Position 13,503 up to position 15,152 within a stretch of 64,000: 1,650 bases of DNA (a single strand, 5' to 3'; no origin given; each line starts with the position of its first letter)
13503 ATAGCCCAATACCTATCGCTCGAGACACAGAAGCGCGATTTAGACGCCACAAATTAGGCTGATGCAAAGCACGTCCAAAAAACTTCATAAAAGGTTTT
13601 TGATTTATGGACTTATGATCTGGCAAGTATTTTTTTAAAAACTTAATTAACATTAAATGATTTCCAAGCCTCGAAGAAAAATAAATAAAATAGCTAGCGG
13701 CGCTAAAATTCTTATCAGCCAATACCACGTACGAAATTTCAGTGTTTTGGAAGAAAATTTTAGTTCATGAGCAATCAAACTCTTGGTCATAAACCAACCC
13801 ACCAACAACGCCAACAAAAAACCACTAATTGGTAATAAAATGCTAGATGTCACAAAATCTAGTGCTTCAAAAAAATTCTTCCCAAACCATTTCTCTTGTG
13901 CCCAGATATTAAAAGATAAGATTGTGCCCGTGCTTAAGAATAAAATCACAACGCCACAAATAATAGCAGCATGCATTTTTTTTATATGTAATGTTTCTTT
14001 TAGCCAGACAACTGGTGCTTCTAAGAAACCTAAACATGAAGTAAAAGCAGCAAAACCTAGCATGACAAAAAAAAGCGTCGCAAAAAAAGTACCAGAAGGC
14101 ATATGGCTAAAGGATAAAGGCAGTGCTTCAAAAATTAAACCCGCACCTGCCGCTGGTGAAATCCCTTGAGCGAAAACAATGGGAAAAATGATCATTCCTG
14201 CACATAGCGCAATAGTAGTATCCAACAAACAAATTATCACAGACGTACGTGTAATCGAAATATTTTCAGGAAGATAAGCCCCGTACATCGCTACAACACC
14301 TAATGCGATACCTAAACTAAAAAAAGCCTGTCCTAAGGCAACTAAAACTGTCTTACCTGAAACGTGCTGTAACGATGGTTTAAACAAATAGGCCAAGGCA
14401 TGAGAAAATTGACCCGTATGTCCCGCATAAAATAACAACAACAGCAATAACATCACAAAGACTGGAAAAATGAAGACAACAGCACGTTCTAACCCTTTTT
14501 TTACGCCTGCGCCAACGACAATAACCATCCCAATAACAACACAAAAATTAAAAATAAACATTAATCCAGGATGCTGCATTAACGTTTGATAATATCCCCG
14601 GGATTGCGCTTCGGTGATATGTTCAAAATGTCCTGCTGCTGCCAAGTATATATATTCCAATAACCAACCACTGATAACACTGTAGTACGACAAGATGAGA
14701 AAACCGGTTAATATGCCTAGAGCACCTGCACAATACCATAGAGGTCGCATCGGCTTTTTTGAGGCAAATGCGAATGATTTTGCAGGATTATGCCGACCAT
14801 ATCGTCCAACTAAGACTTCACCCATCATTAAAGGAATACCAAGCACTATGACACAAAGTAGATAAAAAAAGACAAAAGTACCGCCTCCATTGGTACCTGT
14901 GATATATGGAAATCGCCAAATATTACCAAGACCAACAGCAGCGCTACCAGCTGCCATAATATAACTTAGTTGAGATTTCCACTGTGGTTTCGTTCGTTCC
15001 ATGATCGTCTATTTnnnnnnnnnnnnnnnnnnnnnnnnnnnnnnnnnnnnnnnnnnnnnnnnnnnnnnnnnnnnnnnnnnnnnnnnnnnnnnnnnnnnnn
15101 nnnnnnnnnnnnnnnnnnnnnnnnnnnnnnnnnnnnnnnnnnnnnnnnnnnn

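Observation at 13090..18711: Five-gene operon coupling an indoleamine 2,3-dioxygenase homologue to two amino-acid transporters and a secreted acid-sphingomyelinase-like phosphoesterase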

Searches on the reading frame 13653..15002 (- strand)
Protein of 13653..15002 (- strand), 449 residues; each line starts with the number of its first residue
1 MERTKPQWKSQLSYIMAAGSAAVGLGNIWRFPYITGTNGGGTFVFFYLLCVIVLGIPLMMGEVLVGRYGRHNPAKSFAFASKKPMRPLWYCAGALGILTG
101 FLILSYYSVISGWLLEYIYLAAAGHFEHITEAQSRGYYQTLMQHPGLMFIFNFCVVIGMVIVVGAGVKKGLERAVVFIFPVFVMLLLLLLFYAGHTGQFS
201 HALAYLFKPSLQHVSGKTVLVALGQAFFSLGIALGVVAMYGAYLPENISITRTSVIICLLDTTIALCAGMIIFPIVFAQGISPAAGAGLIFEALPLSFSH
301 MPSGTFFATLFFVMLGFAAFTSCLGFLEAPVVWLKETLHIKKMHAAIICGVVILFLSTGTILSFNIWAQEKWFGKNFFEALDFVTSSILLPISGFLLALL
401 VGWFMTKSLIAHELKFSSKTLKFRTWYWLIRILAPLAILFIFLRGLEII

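Call 3: search_protein_families(library=pfam, proteins=[window:13653-15002:-], max_evalue=0.01)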
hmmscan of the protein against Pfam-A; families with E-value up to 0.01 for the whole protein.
window:13653-15002:- (449 aa): 1 family
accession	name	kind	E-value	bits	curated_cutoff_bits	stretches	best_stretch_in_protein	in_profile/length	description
PF00209.24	SNF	-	3.7e-44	151.8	27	2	6-121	2-112/524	Sodium:neurotransmitter symporter family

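Call 4: search_protein_families(library=ncbifam, proteins=[window:13653-15002:-], max_evalue=0.01)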
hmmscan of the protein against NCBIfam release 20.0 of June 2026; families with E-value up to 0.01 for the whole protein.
window:13653-15002:- (449 aa): 1 family
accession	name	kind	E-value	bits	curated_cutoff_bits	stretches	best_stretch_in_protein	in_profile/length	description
NF037979.1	Na_transp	subfamily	1.6e-32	113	50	1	7-387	2-374/419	sodium-dependent transporter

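Call 23: search_solved_structures(query=window:13653-15002:-, max_evalue=0.001, show_alignments=2)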
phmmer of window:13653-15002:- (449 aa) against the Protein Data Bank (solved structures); distinct sequences matched with E-value up to 0.001: 104 (the best 60 are shown).
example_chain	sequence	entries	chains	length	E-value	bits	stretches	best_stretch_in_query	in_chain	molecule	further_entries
4us3_A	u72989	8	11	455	1.2e-82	281.9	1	5-448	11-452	TRANSPORTER | Sodium-dependent transporter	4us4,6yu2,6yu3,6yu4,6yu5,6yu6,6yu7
4mm4_A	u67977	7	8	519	1.3e-26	97.2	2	150-435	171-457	Transporter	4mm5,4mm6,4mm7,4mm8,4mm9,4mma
3qs4_A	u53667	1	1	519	1.7e-26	96.7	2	150-435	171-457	Na(+):neurotransmitter symporter (Snf family)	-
8gnk_A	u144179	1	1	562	1.8e-26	96.7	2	6-120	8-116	Sodium- and chloride-dependent GABA transporter 1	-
7sk2_A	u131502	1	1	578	2.3e-26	96.4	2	6-120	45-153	Sodium- and chloride-dependent GABA transporter 1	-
3gjc_A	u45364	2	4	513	2.6e-26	96.2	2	150-435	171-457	Transporter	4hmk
4hod_A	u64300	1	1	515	2.6e-26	96.1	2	150-435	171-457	Transporter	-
4mmf_A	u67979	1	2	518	2.6e-26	96.1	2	150-435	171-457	Transporter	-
7dii_A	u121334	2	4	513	2.7e-26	96.1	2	150-435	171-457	Na(+):neurotransmitter symporter (Snf family)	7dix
3gjd_A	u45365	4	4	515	2.7e-26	96.1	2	150-435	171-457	Transporter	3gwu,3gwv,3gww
2a65_A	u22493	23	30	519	2.8e-26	96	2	150-435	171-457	Na(+):neurotransmitter symporter (Snf family) | Transporter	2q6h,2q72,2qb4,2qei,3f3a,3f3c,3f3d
8ft4_A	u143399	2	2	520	2.8e-26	96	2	150-435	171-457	Na(+):neurotransmitter symporter (Snf family)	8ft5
3qs6_A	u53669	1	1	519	3e-26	96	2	150-435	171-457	Na(+):neurotransmitter symporter (Snf family)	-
7y7v_A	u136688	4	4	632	3.1e-26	95.9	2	6-120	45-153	Sodium- and chloride-dependent GABA transporter 1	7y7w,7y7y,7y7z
4xph_A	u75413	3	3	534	3.4e-26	95.8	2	167-446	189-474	Transporter | Sodium-dependent dopamine transporter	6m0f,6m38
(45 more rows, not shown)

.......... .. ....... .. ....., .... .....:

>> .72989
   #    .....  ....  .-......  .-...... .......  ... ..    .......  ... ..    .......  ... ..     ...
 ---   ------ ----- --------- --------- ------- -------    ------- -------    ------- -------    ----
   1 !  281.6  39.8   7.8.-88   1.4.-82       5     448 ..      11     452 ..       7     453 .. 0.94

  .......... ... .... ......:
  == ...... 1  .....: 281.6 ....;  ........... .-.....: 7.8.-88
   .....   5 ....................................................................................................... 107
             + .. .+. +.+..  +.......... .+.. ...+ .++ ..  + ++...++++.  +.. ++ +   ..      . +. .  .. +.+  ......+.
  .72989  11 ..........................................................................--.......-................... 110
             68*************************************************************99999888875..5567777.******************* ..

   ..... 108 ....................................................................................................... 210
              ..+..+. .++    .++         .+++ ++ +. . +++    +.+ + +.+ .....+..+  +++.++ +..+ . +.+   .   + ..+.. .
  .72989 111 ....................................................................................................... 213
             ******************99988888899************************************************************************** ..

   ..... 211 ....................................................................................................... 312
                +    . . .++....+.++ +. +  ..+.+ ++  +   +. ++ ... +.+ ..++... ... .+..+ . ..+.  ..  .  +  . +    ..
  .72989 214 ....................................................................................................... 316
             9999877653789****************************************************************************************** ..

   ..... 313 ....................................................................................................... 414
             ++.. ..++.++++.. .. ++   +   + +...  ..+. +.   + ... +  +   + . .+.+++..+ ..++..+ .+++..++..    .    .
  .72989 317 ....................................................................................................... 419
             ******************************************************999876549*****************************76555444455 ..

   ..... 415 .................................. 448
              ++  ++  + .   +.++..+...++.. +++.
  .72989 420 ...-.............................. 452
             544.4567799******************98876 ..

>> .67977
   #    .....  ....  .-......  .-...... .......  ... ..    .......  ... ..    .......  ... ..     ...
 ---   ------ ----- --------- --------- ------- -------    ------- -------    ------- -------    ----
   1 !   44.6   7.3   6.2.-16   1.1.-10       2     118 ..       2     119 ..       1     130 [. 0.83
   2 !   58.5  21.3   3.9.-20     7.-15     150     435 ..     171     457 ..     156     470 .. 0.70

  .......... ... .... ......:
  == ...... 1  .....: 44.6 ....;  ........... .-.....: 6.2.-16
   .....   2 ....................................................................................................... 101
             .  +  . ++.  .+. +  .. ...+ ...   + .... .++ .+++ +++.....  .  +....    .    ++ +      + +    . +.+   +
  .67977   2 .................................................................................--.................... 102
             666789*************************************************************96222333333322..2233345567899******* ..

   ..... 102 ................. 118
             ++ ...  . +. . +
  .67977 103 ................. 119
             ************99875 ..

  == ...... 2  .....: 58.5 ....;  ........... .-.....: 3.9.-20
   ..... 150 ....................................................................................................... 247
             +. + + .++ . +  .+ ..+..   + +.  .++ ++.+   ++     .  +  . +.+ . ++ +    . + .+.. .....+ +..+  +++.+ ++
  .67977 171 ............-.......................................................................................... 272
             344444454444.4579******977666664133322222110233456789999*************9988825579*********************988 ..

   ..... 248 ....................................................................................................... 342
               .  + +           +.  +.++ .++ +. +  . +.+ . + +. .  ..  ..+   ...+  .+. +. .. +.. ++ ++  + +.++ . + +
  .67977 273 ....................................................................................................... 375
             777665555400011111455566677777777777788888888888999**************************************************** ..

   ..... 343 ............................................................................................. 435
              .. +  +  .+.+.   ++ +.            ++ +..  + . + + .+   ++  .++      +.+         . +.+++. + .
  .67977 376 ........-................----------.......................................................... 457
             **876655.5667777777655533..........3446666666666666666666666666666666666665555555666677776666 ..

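Call 32: find_homologous_proteins(query=window:13653-15002:-)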
Query window:13653-15002:- (449 aa): 5579 proteins with E <= 0.001 among 8000 candidates; the best 120 are listed.
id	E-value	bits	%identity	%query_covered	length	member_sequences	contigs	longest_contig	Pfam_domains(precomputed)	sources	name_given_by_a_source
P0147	1.8e-291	985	100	100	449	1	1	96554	PF00209.25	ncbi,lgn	ncbi:MAG: sodium-dependent transporter [Gammaproteobacteria bacterium]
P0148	9.2e-134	465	48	99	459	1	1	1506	PF00209.25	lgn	-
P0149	2.3e-133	464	50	100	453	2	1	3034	PF00209.25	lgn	-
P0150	2.7e-130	454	48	100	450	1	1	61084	PF00209.25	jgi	jgi:neurotransmitter:Na+ symporter, NSS family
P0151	1.0e-129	452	49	99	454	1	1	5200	PF00209.25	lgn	-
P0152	1.2e-129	452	48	99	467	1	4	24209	PF00209.25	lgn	-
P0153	5.8e-129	449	49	96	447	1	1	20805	PF00209.25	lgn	-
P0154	1.0e-128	449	49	96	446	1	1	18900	PF00209.25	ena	-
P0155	2.2e-127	444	47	97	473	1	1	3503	PF00209.25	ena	-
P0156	2.9e-127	444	48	99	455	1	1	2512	PF00209.25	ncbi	-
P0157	3.8e-127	443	48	99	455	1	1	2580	PF00209.25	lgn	-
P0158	9.3e-127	442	49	100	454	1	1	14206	PF00209.25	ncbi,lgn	-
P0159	1.5e-126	441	45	99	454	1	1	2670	PF00209.25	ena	-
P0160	3.1e-126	440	47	99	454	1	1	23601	PF00209.25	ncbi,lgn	-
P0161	3.3e-126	440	49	100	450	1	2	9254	PF00209.25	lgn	-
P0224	1.2e-120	422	46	96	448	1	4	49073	PF00209.25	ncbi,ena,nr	ncbi:MAG: hypothetical protein A3F17_02900 [Gammaproteobacteria bacterium RIFCSPHIGHO2_12_FULL_41_15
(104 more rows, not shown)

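Call 33: find_encoding_contigs(protein=P0150, flank=6000, max_places=2)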
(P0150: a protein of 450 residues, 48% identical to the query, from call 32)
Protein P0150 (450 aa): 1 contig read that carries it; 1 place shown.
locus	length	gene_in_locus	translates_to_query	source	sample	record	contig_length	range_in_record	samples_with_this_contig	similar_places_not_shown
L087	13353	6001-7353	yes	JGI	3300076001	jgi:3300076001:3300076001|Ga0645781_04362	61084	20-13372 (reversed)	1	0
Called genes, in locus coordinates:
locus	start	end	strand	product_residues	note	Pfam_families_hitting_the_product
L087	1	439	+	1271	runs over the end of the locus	PF00668:Condensation, PF00501:AMP-binding, PF00550:PP-binding, PF00975:Thioesterase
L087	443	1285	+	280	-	-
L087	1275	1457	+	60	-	-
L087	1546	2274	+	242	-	PF13417:GST_N_3, PF10568:Tom37, PF13409:GST_N_2 (weak), PF17172:GST_N_4, PF17171:GST_C_6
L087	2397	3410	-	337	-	PF02423:OCD_Mu_crystall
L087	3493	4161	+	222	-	PF04831:POPDC1-3, PF00027:cNMP_binding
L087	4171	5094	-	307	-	PF01218:Coprogen_oxidas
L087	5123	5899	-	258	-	PF00702:Hydrolase, PF12710:HAD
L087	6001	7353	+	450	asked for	PF00209:SNF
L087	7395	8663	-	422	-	PF13173:AAA_14, PF13635:DUF4143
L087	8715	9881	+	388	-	PF00389:2-Hacid_dh, PF02826:2-Hacid_dh_C, PF03446:NAD_binding_2 (weak)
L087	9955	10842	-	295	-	PF12848:ABC_tran_Xtn, PF13304:AAA_21 (faint), PF00005:ABC_tran, PF02463:SMC_N (faint)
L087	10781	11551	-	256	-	PF00005:ABC_tran, PF13304:AAA_21 (faint)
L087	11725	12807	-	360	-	-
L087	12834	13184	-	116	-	-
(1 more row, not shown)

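Call 34: find_encoding_contigs(protein=P0153, flank=6000, max_places=2)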
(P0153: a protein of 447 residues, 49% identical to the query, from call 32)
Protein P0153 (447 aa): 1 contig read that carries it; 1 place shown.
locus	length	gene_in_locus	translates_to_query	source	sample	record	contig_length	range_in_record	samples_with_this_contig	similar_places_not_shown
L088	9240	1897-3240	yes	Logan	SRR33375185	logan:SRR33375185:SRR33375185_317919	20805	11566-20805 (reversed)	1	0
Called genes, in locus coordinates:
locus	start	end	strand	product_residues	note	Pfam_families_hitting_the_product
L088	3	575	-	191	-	?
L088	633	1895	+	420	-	PF00365:PFK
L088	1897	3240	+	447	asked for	PF00209:SNF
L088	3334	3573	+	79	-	PF04014:MazE_antitoxin, PF15937:PrlF_antitoxin (weak)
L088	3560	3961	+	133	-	PF01850:PIN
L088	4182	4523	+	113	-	-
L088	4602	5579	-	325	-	PF00089:Trypsin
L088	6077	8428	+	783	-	-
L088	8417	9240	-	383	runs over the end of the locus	-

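Call 35: find_encoding_contigs(protein=P0224, flank=6000, max_places=2)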
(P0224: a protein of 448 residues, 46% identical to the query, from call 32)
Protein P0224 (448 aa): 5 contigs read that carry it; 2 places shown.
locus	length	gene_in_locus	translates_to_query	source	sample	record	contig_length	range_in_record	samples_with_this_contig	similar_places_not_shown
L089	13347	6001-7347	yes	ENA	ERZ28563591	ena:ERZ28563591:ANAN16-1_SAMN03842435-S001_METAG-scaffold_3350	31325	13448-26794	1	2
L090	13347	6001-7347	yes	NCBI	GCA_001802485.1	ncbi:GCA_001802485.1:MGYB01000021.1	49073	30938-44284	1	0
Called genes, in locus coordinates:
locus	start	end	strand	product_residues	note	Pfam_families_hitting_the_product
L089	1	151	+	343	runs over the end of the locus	-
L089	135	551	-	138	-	PF13442:Cytochrome_CBB3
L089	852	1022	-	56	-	PF02599:CsrA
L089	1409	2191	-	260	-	PF00149:Metallophos, PF12850:Metallophos_2 (weak)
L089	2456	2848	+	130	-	PF00581:Rhodanese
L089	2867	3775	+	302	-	-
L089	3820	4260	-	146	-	-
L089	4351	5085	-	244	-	PF08032:SpoU_sub_bind, PF00588:SpoU_methylase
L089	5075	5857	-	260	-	PF03330:DPBB_1, PF05036:SPOR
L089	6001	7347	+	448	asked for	PF00209:SNF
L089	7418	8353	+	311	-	PF00226:DnaJ, PF01556:DnaJ_C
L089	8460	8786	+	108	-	PF13591:MerR_2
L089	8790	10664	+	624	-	PF00005:ABC_tran, PF02463:SMC_N (faint), PF03193:RsgA_GTPase (faint), PF13476:AAA_23 (faint), PF13555:AAA_29 (faint), PF12848:ABC_tran_Xtn, PF00005:ABC_tran, PF13304:AAA_21, +3 more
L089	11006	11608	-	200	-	-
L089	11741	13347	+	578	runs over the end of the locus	PF01464:SLT, PF23577:LysM_RLK (faint), PF01476:LysM, PF23473:LysM3_LYK4_5 (faint), PF01476:LysM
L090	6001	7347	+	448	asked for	PF00209:SNF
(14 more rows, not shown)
